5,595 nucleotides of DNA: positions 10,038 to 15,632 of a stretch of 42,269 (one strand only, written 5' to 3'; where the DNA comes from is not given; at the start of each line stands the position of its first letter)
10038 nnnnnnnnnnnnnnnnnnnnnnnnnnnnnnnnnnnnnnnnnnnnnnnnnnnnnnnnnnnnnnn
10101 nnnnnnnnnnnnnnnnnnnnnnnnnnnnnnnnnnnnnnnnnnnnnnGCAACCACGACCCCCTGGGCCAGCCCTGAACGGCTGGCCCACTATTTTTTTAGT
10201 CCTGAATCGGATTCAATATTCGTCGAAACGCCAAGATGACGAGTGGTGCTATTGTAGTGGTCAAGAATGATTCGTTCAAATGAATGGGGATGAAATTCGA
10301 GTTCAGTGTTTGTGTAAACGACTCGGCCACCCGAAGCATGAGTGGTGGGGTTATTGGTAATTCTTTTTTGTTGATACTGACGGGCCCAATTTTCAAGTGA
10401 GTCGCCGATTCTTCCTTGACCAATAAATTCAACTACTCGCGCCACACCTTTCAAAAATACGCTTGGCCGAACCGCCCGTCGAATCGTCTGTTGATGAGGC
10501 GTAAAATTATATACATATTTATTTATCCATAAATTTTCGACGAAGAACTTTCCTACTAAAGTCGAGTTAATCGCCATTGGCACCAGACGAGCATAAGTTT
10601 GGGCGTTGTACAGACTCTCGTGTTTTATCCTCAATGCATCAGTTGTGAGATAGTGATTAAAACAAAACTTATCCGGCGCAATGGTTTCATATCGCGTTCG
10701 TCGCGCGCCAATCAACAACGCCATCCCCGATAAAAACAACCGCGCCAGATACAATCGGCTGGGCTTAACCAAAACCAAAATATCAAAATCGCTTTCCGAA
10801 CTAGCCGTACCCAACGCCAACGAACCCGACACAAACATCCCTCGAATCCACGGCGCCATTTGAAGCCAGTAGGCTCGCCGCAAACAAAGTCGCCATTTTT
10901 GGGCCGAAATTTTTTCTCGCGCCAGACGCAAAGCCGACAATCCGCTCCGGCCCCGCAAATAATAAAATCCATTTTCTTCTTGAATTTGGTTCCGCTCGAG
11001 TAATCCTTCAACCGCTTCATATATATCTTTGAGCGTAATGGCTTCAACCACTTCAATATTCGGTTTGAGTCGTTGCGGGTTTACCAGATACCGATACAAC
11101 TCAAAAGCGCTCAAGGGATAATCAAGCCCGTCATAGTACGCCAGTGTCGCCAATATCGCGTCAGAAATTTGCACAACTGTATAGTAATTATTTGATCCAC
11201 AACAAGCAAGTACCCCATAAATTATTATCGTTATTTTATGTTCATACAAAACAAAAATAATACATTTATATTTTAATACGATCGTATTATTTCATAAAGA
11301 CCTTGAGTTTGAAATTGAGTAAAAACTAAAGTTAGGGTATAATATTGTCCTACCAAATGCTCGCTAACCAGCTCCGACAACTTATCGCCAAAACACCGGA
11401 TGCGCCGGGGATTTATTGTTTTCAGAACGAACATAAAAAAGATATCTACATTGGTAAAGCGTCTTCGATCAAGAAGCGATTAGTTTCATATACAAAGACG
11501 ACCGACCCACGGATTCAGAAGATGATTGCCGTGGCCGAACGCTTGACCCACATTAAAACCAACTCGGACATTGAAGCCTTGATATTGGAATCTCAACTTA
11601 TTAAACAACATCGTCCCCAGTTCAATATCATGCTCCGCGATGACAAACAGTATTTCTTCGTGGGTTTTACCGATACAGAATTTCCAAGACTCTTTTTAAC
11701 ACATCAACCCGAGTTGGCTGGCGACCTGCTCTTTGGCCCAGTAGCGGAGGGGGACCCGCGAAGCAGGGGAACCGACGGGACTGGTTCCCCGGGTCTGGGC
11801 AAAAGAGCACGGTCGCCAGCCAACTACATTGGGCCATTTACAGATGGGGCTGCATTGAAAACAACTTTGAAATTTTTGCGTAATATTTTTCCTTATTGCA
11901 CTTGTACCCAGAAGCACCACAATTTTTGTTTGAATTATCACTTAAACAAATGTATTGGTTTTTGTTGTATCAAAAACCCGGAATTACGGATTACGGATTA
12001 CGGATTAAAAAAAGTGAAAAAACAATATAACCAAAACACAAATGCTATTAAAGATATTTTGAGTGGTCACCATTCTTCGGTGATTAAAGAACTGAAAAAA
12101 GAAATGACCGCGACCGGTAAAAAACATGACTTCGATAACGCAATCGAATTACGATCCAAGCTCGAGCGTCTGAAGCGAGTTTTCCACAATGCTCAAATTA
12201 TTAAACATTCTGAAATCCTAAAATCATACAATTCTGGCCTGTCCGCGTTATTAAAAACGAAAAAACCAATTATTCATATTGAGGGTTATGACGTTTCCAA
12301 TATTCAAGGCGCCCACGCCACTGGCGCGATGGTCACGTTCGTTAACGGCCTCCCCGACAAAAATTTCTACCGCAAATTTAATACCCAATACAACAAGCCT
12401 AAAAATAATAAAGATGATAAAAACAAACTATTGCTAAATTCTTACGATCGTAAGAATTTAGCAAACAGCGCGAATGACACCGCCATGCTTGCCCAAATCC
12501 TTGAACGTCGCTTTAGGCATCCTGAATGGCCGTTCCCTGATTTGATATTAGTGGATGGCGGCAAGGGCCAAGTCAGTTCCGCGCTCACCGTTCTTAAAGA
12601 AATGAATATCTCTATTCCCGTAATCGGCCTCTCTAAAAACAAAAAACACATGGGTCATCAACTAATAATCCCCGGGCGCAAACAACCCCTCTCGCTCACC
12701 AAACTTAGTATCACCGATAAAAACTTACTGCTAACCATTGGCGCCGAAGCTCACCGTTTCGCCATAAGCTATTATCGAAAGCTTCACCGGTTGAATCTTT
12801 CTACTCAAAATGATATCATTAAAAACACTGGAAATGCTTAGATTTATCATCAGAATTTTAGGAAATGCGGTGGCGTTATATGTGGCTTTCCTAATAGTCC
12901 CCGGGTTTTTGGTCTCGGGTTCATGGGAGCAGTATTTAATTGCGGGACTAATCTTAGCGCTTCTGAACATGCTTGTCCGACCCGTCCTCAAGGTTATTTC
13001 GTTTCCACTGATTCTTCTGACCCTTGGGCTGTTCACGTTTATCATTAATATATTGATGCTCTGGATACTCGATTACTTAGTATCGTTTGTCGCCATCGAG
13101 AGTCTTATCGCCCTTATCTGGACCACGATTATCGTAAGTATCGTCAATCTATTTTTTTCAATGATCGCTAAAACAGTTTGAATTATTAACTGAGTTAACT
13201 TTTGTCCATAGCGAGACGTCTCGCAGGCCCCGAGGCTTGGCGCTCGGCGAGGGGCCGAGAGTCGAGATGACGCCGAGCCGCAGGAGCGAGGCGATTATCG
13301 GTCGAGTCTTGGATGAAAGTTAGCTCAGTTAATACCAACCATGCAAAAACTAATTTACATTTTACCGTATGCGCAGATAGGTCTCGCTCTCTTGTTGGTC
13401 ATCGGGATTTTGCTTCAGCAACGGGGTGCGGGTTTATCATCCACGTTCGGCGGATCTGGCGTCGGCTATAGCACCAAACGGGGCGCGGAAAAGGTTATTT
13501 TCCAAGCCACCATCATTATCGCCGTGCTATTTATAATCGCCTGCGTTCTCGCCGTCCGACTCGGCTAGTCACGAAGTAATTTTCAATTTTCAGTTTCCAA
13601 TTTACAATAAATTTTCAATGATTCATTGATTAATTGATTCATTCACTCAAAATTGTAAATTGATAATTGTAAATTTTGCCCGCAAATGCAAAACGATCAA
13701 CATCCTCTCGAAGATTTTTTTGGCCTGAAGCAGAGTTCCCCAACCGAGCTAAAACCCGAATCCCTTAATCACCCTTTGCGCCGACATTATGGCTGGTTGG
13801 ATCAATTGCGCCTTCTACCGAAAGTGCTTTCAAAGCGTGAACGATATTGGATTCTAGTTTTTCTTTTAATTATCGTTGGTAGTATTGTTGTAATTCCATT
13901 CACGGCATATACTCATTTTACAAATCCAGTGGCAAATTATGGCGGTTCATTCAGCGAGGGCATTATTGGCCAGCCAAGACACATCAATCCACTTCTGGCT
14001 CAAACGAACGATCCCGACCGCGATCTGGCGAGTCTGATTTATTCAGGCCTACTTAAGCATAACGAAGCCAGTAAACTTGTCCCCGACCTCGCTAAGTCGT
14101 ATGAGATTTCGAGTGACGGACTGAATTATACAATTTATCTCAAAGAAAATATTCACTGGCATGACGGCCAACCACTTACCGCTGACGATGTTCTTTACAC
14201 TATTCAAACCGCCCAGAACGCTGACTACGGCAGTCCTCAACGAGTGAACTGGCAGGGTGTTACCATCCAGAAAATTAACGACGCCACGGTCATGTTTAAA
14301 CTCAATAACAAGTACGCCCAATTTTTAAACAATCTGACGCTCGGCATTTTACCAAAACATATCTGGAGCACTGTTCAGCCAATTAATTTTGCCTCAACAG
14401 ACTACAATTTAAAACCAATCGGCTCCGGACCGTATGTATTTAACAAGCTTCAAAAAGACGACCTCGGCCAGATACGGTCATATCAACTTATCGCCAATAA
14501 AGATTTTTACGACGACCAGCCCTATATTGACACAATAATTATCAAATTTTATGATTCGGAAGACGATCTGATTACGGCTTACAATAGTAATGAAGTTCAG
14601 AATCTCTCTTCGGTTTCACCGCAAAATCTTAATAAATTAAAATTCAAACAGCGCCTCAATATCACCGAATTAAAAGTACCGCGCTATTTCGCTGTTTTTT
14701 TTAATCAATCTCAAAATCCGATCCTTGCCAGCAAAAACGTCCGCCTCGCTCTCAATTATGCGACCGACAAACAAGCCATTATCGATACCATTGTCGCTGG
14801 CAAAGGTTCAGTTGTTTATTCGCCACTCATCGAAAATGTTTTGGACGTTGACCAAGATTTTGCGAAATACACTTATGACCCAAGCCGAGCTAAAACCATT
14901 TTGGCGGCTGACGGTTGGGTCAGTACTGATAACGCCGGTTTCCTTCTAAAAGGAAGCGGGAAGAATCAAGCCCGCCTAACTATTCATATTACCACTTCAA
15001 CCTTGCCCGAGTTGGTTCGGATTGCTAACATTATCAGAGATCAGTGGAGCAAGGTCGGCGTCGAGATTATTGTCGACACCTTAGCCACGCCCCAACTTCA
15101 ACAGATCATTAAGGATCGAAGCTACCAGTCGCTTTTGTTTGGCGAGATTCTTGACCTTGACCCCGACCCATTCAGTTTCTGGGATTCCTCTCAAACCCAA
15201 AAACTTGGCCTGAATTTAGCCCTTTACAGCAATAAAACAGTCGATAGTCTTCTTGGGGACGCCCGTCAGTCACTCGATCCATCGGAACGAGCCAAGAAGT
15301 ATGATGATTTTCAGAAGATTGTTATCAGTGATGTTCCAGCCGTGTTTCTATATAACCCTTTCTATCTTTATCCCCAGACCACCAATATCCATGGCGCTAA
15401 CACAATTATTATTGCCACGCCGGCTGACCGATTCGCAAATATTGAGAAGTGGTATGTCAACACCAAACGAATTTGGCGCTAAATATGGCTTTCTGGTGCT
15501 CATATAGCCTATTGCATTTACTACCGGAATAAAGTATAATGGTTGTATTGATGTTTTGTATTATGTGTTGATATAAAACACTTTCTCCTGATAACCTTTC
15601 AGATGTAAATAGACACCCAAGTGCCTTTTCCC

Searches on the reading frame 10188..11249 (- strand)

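Call 16: search_protein_families(library=pfam, proteins=[window:10188-11249:-], max_evalue=0.001)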
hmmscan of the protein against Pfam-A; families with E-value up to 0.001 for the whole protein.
window:10188-11249:- (353 aa): 1 family
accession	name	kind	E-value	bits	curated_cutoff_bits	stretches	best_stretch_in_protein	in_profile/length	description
PF01909.29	NTP_transf_2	-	2.9e-05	24.8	21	1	132-165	12-46/93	Nucleotidyltransferase domain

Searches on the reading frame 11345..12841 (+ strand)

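Call 16: search_protein_families(library=pfam, proteins=[window:11345-12841:+], max_evalue=0.001)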
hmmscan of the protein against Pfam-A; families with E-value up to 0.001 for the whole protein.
window:11345-12841:+ (498 aa): 2 families
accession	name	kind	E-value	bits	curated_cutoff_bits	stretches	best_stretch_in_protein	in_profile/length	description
PF08459.17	UvrC_RNaseH_dom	-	3.6e-38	131.3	22.3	1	302-474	3-159/159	UvrC RNAse H endonuclease domain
PF01541.30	GIY-YIG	-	3.6e-07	30.8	22.6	1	21-91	2-74/78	GIY-YIG catalytic domain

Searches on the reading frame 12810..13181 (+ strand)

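Call 16: search_protein_families(library=pfam, proteins=[window:12810-13181:+], max_evalue=0.001)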
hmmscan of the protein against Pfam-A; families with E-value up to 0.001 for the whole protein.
window:12810-13181:+ (123 aa): 1 family
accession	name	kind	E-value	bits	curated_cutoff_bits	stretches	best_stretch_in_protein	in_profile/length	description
PF04020.18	Phage_holin_4_2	-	5.1e-25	88.5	28.8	1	11-115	2-105/105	Mycobacterial 4 TMS phage holin, superfamily IV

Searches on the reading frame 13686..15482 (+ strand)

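Call 76: search_protein_families(library=pfam, proteins=[window:13686-15482:+], max_evalue=0.001)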
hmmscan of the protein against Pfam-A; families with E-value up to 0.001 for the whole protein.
window:13686-15482:+ (598 aa): 1 family
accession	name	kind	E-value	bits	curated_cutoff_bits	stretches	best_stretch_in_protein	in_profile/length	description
PF00496.27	SBP_bac_5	-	2.4e-70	237.9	32.4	1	130-501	1-359/368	Bacterial extracellular solute-binding proteins, family 5 Middle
